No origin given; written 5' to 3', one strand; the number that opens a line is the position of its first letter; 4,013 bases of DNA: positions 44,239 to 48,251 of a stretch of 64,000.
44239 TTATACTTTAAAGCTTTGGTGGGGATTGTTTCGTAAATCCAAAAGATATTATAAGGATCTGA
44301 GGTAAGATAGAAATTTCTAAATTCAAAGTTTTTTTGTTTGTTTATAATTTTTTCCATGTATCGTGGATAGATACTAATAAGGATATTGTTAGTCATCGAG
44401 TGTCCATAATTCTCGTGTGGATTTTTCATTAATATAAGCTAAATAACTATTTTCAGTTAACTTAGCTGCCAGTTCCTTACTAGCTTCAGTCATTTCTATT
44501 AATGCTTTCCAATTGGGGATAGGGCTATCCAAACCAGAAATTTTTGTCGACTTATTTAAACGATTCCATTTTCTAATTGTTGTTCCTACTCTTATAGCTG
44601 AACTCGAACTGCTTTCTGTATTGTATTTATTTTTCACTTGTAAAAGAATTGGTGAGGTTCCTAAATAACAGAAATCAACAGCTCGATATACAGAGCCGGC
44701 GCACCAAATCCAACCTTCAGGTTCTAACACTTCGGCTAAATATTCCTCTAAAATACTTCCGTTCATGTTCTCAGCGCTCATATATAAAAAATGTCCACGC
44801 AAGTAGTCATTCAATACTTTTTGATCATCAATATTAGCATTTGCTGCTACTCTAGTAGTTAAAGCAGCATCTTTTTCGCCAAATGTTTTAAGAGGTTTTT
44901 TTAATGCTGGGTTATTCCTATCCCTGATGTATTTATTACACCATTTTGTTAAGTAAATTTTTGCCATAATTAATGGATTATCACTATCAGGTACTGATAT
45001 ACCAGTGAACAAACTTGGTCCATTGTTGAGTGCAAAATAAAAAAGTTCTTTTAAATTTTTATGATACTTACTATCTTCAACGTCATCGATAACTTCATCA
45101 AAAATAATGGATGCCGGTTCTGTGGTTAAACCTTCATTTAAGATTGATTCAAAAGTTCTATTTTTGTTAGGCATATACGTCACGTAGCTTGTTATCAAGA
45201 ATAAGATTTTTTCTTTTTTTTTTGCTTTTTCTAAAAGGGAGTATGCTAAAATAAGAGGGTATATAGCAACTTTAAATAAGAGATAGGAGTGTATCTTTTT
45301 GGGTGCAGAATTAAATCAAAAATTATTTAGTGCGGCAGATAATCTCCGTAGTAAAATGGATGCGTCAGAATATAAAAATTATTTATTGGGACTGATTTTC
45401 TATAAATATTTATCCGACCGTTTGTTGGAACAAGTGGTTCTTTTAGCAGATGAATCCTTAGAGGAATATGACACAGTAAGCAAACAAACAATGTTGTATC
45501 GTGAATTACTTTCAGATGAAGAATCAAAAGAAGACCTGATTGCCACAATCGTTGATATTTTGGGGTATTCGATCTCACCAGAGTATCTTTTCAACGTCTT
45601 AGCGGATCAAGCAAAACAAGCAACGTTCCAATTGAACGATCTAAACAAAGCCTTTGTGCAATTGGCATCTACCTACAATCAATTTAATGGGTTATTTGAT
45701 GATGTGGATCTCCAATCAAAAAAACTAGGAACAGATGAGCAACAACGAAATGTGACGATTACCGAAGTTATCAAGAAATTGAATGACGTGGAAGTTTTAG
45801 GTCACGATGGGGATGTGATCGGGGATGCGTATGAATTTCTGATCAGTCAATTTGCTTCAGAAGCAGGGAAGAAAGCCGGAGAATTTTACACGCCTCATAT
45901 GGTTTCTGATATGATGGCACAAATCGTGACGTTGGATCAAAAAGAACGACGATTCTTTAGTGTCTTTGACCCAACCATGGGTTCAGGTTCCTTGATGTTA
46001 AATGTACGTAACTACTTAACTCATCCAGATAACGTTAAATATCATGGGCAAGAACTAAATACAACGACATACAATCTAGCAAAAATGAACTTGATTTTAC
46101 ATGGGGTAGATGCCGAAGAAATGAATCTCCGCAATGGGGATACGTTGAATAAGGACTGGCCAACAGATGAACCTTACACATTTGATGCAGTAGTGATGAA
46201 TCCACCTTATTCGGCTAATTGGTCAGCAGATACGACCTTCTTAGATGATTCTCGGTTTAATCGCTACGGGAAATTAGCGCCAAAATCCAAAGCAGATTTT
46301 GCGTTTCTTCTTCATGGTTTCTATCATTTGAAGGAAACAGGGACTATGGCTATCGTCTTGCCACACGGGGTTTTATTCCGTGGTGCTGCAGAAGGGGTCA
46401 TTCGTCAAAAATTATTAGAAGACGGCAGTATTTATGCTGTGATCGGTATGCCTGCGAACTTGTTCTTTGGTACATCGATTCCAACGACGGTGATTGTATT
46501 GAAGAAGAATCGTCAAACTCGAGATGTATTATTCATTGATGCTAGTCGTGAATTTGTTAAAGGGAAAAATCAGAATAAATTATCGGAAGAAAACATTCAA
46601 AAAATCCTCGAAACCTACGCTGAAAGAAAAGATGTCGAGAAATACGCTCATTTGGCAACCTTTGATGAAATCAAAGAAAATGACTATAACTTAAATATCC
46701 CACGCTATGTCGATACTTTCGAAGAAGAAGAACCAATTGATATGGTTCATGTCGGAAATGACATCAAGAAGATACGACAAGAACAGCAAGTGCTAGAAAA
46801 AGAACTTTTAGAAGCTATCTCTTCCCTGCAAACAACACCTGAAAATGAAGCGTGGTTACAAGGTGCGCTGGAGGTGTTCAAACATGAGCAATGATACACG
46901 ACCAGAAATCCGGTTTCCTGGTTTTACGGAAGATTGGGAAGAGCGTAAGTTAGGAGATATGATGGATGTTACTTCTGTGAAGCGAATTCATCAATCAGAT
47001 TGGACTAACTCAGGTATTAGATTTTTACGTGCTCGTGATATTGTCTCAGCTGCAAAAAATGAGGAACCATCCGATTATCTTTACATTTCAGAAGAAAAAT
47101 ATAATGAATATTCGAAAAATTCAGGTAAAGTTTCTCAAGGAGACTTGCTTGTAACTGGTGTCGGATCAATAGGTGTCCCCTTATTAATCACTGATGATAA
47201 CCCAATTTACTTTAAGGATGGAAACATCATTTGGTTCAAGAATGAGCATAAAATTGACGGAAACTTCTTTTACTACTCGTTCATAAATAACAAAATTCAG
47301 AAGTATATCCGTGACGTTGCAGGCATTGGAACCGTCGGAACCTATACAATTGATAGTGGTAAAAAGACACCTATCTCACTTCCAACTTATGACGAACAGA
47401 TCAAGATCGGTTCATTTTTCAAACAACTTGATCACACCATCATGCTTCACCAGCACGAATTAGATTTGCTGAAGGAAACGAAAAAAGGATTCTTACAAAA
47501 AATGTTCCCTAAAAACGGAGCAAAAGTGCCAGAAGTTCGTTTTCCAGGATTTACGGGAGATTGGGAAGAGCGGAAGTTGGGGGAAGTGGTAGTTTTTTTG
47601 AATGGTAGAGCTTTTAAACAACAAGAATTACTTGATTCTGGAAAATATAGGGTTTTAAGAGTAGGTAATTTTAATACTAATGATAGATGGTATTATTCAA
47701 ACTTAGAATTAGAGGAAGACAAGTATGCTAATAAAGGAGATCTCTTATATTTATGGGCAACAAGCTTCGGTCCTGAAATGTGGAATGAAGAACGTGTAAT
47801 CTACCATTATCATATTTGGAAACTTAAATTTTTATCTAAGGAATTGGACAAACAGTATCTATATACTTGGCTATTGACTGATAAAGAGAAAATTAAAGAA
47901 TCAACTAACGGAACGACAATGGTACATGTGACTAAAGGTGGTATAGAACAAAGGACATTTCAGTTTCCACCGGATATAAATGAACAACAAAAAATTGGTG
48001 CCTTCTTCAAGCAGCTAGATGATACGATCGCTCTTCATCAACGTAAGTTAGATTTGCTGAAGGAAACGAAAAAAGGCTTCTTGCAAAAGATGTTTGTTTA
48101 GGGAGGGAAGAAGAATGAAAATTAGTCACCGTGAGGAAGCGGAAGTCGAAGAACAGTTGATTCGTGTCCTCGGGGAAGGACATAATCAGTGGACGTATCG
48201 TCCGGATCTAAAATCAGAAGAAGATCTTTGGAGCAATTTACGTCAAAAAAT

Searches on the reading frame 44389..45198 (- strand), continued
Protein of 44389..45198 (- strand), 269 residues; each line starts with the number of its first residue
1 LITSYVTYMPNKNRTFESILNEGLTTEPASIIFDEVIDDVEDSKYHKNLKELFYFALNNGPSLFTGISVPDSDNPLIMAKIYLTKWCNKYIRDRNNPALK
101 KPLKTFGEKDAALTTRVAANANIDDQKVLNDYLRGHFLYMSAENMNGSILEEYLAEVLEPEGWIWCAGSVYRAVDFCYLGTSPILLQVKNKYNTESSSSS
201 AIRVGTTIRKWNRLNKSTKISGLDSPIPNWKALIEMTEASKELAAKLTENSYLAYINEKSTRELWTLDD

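Call 55: search_protein_families(library=pfam, proteins=[L053:6513-7070:+, L019:6862-7590:+, L040:2551-3027:-, L053:7078-7548:-, L057:7540-8040:-, L027:5386-5841:+, L059:5101-5565:+, L034:4099-4752:+, L060:8160-8807:-, L079:6375-6842:-], max_evalue=0.01)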
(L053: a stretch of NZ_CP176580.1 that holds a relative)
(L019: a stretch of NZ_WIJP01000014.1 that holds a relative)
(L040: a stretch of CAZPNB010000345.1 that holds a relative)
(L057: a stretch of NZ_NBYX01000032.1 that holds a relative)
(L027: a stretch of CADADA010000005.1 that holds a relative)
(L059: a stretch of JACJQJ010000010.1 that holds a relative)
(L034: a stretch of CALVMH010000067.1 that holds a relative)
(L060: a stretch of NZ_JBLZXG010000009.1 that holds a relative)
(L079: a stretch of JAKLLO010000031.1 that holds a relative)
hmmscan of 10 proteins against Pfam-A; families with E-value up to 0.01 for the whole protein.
L053:6513-7070:+ (186 aa): 0 families

L019:6862-7590:+ (243 aa): 0 families

L040:2551-3027:- (158 aa): 1 family
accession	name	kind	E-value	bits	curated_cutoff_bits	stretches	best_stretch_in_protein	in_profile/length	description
PF03852.21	Vsr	-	5.9e-12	45.7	27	1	26-88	8-69/74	DNA mismatch endonuclease Vsr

L053:7078-7548:- (156 aa): 1 family
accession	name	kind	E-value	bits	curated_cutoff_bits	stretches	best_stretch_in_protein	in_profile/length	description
PF01878.24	EVE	-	0.00018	21.9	23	1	36-121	22-116/145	EVE domain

L057:7540-8040:- (166 aa): 0 families

L027:5386-5841:+ (152 aa): 1 family
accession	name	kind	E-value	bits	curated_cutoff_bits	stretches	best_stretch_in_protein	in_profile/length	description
PF00293.34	NUDIX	-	1.2e-20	74.3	21.1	1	13-127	8-131/134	NUDIX domain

L059:5101-5565:+ (155 aa): 0 families

L034:4099-4752:+ (218 aa): 0 families

L060:8160-8807:- (215 aa): 1 family
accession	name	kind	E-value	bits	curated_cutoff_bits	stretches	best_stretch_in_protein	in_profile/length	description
PF00872.24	Transposase_mut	-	1.6e-11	44.2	21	1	101-155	59-113/379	Transposase, Mutator family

L079:6375-6842:- (155 aa): 1 family
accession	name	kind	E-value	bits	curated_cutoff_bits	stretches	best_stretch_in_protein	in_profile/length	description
PF01878.24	EVE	-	0.00097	19.6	23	1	36-74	31-66/145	EVE domain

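Call 59: search_protein_families(library=pfam, proteins=[L053:6513-7070:+, L057:7540-8040:-, L009:3573-4355:-], max_evalue=10)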
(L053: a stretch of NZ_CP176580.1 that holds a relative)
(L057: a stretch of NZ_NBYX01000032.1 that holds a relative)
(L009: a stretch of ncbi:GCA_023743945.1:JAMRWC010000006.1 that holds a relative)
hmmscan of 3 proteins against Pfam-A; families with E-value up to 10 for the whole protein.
L053:6513-7070:+ (186 aa): 1 family
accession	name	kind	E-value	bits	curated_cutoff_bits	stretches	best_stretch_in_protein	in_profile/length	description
PF13474.12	SnoaL_3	-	0.037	14.8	22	1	87-125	8-46/121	SnoaL-like domain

L057:7540-8040:- (166 aa): 1 family
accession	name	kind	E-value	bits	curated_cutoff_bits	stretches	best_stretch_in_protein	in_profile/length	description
PF01878.24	EVE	-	0.075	13.5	23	1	44-152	33-144/145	EVE domain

L009:3573-4355:- (260 aa): 0 families

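Call 65: search_solved_structures(query=A3, max_evalue=10, show_alignments=1)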
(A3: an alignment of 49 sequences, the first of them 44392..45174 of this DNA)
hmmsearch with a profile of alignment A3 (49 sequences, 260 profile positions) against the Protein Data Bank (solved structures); distinct sequences matched with E-value up to 10: 4.
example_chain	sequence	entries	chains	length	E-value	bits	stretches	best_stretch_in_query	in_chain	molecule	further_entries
6g3b_A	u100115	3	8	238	8e-47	163.2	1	20-253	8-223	Type II site-specific deoxyribonuclease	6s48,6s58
6xsu_A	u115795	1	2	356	0.024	17.4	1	17-75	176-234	GH5-4 broad specificity endoglucanase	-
8txr_A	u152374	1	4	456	0.82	12.4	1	25-113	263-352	Exodeoxyribonuclease 7 large subunit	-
8fkp_SN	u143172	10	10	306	0.92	12.2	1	8-82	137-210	Probable rRNA-processing protein EBP2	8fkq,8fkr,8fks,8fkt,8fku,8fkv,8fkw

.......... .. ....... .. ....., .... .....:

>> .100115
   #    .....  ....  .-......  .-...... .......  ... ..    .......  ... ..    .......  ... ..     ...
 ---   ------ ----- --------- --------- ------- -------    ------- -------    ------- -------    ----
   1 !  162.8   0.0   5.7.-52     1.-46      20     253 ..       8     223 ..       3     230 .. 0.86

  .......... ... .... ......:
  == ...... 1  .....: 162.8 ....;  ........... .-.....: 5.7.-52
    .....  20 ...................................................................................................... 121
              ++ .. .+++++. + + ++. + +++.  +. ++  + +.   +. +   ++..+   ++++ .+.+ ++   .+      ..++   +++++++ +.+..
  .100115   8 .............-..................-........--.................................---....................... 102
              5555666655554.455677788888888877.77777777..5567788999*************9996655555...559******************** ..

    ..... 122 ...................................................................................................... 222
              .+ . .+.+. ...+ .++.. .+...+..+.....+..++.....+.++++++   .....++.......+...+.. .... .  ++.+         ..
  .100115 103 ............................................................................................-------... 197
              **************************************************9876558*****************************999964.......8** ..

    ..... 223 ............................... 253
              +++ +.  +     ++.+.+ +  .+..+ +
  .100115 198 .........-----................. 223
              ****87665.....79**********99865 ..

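Call 78: search_dna_similar(query=L017:4461-5861:-, collection=plasmids, mode=protein, max_rows=15, max_evalue=1e-30)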
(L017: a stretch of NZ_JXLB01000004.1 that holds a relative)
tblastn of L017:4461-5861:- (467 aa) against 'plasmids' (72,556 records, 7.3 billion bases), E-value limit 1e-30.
Records with a match: 82; places in all: 89; records where one place covers at least 80% of the query: 13.
Best place of each record, by identity: 60-80% 1; <60% 81.
By first word of the organism name: Acinetobacter 10; Clostridium 8; Vibrio 7; Lactobacillus 5; Bacillus 5; Psychrobacter 3; Lactiplantibacillus 2; Agrobacterium 2; Bacteroides 2; Neisseria 2; and 34 more.
By predicted mobility (MOB-suite, as given by PLSDB): non-mobilizable 55; conjugative 15; mobilizable 12.
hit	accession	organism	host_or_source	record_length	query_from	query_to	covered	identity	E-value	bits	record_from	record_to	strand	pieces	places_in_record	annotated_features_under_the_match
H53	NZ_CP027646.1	Ligilactobacillus salivarius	hen,single cell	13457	2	457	98%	68.0%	0e+0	671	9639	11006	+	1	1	dcm: DNA (cytosine-5-)-methyltransferase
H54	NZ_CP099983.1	Lactiplantibacillus plantarum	pickle,bacterial culture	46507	1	456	98%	55.0%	1e-159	507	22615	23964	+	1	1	DNA cytosine methyltransferase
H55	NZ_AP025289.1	Treponema saccharophilum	-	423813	3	457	97%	50.0%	2e-140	452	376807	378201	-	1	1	DNA cytosine methyltransferase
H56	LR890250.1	Klebsiella pneumoniae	Homo sapiens,rectal swab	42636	3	439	94%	49.6%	8e-135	436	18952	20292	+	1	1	record has no annotation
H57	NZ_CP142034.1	Pseudomonas saxonica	Cell culture,Cow milk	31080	3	441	94%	47.9%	8e-132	427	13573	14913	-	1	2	DNA cytosine methyltransferase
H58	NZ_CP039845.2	Acetobacter pasteurianus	whole organism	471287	59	443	82%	50.9%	2e-124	406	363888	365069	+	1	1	DNA cytosine methyltransferase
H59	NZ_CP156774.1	Acinetobacter sp. ANC 7970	cattle,whole organism,cattle feces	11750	73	447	80%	52.1%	1e-118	389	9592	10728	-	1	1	DNA cytosine methyltransferase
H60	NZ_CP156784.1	Acinetobacter sp. ANC 7933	cattle,whole organism,cattle feces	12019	73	447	80%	52.1%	1e-118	389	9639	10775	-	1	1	DNA cytosine methyltransferase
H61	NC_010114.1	Vibrio sp. 09022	-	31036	73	441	79%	50.1%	3e-111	368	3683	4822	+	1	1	DNA cytosine methyltransferase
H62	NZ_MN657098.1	Psychrobacter sp.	-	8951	73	441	79%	49.5%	3e-109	362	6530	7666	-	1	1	DNA cytosine methyltransferase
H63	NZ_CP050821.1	Clostridium botulinum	household dust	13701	72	417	74%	43.6%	4e-77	269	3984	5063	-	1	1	DNA cytosine methyltransferase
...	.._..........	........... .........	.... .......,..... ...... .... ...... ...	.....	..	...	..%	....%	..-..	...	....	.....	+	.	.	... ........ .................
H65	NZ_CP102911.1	Clostridium botulinum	Homo sapiens,Fecal sample from botulism ...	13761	72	417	74%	43.6%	4e-77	269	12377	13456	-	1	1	DNA cytosine methyltransferase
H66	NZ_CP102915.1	Clostridium botulinum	Homo sapiens,Fecal sample from botulism ...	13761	72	417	74%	43.6%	4e-77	269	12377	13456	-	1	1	DNA cytosine methyltransferase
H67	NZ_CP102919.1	Clostridium botulinum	Pate collected as part of botulism ...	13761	72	417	74%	43.6%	4e-77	269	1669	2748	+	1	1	DNA cytosine methyltransferase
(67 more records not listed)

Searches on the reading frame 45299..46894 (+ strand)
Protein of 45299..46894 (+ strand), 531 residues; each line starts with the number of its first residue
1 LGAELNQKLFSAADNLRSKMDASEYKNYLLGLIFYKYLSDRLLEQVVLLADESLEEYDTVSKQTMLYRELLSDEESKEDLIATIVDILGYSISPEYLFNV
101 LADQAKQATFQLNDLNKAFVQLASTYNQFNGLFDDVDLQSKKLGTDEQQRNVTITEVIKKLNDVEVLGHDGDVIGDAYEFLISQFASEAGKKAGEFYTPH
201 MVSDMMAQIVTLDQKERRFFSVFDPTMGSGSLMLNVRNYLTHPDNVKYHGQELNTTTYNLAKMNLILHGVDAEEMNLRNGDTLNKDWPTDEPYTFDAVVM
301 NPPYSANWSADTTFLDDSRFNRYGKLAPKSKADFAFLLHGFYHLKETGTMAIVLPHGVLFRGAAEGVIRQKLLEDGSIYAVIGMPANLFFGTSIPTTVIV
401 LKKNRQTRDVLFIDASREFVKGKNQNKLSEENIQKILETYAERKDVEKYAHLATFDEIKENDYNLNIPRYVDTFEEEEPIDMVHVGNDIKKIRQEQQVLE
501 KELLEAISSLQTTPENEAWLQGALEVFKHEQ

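Call 3: search_protein_families(library=pfam, proteins=[window:45299-46894:+], max_evalue=1)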
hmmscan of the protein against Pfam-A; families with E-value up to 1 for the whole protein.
window:45299-46894:+ (531 aa): 6 families
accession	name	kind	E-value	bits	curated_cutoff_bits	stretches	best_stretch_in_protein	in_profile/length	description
PF02384.22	N6_Mtase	-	5.2e-111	371.3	20.4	1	170-478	2-310/311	N-6 DNA Methylase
PF12161.14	HsdM_N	-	4.8e-24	85.9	24.5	1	5-161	1-135/135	HsdM N-terminal domain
PF07669.17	Eco57I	-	1.4e-07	32.2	25.3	1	261-384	47-165/171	Eco57I restriction-modification methylase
PF08242.18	Methyltransf_12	-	0.0016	19.6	30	0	228-301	6-72/98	Methyltransferase domain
PF05175.20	MTS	-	0.015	15.4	23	1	221-309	34-113/170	Methyltransferase small domain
PF04313.20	HSDR_N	-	0.97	9.7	25.1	0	72-167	3-89/198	Type I restriction enzyme R protein N terminus (HSDR_N)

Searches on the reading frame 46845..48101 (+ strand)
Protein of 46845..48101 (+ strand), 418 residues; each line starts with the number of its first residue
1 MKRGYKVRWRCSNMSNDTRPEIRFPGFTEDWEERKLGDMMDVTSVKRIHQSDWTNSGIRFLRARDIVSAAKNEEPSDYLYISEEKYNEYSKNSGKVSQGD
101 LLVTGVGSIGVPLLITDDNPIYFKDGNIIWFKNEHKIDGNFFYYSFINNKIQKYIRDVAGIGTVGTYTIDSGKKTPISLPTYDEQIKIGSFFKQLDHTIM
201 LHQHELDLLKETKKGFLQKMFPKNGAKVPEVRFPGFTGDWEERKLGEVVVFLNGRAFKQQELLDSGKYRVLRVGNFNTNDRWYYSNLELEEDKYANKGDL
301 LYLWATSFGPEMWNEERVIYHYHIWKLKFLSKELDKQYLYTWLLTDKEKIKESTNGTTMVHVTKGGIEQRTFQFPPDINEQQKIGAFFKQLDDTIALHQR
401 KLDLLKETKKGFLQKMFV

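Call 3: search_protein_families(library=pfam, proteins=[window:46845-48101:+], max_evalue=1)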
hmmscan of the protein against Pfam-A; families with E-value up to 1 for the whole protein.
window:46845-48101:+ (418 aa): 2 families
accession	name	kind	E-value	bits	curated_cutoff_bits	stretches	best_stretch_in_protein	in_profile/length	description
PF01420.25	Methylase_S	-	8.9e-45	153.3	22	2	239-406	3-167/168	Type I restriction modification DNA specificity domain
PF02050.21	FliJ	-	0.2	12.3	28.4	0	378-407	44-73/123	Flagellar FliJ protein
